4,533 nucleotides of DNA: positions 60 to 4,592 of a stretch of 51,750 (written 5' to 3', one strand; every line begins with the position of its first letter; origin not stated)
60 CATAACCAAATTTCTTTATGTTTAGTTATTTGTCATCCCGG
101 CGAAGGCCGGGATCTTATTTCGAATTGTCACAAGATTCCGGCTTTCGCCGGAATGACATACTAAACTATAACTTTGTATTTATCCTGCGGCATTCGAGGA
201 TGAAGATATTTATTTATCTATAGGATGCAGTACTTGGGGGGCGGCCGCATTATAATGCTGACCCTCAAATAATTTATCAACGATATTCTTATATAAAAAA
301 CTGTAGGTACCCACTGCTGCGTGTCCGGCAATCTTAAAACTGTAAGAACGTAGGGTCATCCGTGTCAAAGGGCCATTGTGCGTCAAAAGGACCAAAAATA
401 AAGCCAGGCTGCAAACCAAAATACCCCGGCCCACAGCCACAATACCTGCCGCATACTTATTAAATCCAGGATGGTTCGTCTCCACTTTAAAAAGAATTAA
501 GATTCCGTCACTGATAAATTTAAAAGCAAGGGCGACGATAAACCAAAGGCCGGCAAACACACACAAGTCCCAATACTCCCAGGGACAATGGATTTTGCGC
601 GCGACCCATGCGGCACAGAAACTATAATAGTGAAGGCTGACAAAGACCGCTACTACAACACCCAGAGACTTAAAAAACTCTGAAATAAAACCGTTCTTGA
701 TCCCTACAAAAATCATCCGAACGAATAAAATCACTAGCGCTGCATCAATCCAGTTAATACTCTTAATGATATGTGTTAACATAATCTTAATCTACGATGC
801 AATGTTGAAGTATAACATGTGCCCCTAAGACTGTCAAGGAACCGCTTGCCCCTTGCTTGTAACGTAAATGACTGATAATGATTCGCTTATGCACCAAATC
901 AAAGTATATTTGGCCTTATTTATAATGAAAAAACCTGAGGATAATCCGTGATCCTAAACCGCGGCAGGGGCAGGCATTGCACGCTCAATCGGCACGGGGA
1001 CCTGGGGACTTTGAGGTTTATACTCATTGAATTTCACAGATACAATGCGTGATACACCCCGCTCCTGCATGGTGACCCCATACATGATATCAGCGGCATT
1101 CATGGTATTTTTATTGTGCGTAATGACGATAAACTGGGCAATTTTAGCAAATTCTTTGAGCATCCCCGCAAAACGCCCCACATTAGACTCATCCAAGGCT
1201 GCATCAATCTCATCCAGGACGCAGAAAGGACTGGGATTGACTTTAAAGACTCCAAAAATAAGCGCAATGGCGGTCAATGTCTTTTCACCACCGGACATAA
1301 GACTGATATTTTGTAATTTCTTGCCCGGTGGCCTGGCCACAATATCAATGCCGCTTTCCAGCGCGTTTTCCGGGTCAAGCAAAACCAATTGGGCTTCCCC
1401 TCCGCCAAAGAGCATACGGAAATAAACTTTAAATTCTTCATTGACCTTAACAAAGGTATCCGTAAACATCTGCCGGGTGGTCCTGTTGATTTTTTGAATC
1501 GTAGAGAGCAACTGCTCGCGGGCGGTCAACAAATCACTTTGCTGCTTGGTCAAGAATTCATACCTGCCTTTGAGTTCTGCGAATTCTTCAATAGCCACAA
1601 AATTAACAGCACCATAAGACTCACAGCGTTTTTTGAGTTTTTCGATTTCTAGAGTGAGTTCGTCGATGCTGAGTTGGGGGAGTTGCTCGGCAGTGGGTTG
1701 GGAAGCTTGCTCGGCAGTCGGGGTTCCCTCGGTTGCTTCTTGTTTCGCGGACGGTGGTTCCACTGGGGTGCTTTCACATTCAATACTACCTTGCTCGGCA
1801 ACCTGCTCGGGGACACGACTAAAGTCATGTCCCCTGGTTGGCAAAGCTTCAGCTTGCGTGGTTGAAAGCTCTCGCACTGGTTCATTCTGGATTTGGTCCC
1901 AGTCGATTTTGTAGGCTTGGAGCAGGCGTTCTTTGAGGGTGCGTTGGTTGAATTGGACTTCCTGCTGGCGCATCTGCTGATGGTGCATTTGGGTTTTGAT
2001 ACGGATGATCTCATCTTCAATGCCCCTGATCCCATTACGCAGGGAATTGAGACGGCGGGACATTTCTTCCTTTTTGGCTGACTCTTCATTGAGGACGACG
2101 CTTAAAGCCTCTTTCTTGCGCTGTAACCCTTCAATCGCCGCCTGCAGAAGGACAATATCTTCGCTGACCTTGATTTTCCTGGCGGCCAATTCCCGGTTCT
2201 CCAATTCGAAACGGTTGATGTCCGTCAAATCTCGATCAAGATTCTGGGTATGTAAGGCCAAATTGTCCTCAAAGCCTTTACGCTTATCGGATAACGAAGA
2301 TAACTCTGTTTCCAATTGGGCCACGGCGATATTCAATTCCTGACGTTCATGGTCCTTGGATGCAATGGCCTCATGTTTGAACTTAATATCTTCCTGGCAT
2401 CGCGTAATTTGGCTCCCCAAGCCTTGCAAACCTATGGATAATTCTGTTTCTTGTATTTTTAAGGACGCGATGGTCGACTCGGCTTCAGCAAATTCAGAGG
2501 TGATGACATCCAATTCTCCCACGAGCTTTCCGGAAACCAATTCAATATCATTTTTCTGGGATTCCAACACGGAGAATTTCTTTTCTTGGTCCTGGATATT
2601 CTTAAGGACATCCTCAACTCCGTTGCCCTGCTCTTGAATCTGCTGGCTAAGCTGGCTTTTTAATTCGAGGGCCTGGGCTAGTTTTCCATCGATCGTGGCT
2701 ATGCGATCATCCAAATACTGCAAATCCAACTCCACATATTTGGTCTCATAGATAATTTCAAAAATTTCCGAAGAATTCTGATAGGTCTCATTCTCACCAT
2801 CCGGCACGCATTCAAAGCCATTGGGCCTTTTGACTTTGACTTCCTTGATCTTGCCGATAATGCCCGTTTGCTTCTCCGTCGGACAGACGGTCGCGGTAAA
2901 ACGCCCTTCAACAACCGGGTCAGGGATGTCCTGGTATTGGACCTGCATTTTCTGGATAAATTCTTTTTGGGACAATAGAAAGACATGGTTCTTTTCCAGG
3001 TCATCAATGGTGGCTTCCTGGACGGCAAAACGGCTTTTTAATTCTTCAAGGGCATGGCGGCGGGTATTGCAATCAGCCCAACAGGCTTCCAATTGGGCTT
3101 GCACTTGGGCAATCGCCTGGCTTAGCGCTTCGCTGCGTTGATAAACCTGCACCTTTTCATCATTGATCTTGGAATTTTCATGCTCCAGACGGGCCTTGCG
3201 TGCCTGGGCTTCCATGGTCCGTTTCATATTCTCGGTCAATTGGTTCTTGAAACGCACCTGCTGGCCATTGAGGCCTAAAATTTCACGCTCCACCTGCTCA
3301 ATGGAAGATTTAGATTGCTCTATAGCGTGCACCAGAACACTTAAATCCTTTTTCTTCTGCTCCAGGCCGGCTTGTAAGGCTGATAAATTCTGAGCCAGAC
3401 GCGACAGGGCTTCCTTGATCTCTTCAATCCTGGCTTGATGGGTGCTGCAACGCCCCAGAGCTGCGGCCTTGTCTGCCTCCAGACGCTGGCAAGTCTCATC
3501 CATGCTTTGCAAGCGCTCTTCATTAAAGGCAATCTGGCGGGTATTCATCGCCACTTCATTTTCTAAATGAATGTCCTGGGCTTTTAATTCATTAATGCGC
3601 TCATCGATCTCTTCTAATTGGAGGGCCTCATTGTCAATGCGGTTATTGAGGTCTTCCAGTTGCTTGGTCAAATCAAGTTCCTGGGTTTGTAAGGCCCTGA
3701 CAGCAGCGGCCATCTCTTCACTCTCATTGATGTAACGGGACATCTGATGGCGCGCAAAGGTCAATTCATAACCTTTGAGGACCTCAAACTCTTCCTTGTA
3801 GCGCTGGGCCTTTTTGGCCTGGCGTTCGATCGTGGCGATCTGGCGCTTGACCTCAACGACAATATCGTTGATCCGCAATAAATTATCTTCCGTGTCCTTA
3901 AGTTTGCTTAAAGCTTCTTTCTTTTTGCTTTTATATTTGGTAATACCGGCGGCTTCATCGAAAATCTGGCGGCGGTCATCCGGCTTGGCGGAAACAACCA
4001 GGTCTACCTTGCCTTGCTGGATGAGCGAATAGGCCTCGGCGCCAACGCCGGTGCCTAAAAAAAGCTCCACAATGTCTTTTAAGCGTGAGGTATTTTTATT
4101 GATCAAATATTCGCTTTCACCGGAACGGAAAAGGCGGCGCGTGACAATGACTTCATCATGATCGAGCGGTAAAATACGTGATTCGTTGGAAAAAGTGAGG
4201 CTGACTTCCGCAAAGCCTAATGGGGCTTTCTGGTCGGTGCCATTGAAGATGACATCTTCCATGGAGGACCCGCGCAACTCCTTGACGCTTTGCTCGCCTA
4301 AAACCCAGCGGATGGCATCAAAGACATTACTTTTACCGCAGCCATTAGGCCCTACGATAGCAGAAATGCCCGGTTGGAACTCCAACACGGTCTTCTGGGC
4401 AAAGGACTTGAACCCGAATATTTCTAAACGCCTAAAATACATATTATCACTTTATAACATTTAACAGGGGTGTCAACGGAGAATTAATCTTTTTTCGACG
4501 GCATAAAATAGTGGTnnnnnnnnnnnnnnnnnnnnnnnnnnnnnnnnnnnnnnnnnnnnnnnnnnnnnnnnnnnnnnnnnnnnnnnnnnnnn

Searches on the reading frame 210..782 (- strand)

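Call 11: search_protein_families(library=pfam, proteins=[window:210-782:-])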
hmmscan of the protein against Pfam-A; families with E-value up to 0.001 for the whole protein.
window:210-782:- (190 aa): 1 family
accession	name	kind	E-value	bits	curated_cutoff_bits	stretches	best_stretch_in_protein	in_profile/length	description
PF02674.22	Colicin_V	-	3.7e-14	53.4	29.3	1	12-150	1-137/144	Colicin V production protein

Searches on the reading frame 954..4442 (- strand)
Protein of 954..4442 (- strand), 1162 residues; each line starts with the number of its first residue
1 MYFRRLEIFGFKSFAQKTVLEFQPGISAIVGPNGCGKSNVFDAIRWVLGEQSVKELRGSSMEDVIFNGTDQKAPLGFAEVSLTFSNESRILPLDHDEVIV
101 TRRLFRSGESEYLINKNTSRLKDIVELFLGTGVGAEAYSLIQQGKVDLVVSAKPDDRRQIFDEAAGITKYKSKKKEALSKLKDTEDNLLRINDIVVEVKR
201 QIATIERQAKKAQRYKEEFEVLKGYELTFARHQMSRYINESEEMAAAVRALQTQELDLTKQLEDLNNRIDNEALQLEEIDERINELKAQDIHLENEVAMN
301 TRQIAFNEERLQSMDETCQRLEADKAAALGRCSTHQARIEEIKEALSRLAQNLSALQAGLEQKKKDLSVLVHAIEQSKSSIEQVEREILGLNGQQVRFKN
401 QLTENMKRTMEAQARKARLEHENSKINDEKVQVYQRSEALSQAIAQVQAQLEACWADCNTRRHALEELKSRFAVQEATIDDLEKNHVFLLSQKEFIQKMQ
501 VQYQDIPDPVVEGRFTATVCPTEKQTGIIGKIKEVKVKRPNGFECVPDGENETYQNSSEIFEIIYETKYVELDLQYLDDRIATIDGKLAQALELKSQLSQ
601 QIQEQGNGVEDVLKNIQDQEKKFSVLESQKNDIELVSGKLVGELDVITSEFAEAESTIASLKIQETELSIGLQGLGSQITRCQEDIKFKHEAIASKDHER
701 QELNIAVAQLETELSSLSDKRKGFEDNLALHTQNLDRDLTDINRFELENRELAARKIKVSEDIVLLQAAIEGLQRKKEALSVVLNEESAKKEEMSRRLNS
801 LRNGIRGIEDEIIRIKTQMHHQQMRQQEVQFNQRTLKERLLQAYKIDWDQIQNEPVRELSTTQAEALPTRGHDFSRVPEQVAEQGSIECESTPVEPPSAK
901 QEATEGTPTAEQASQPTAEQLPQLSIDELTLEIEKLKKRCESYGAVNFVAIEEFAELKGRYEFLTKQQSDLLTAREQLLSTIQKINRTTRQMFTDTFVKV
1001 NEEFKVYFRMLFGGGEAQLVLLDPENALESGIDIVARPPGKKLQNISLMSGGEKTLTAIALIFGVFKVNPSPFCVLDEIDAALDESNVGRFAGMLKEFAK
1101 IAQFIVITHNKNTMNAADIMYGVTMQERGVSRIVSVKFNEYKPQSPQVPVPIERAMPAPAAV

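Call 11: search_protein_families(library=pfam, proteins=[window:954-4442:-])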
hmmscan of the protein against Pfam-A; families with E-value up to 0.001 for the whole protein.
window:954-4442:- (1162 aa): 5 families
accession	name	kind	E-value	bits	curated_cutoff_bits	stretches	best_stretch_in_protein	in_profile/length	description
PF02463.25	SMC_N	-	1.9e-75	253.5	40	1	3-1131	2-219/220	RecF/RecN/SMC N terminal domain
PF13476.12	AAA_23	-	9.4e-13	49.7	27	1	5-286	1-196/201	AAA domain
PF13304.12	AAA_21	-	1.3e-12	48.9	27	1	26-76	1-56/304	AAA domain, putative AbiEii toxin, Type IV TA system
PF13175.12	AAA_15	-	1.8e-10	41.5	32.1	1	1-384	1-275/374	AAA ATPase domain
PF13555.12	AAA_29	-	4.1e-05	23.7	27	1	4-48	2-46/61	P-loop containing region of AAA domain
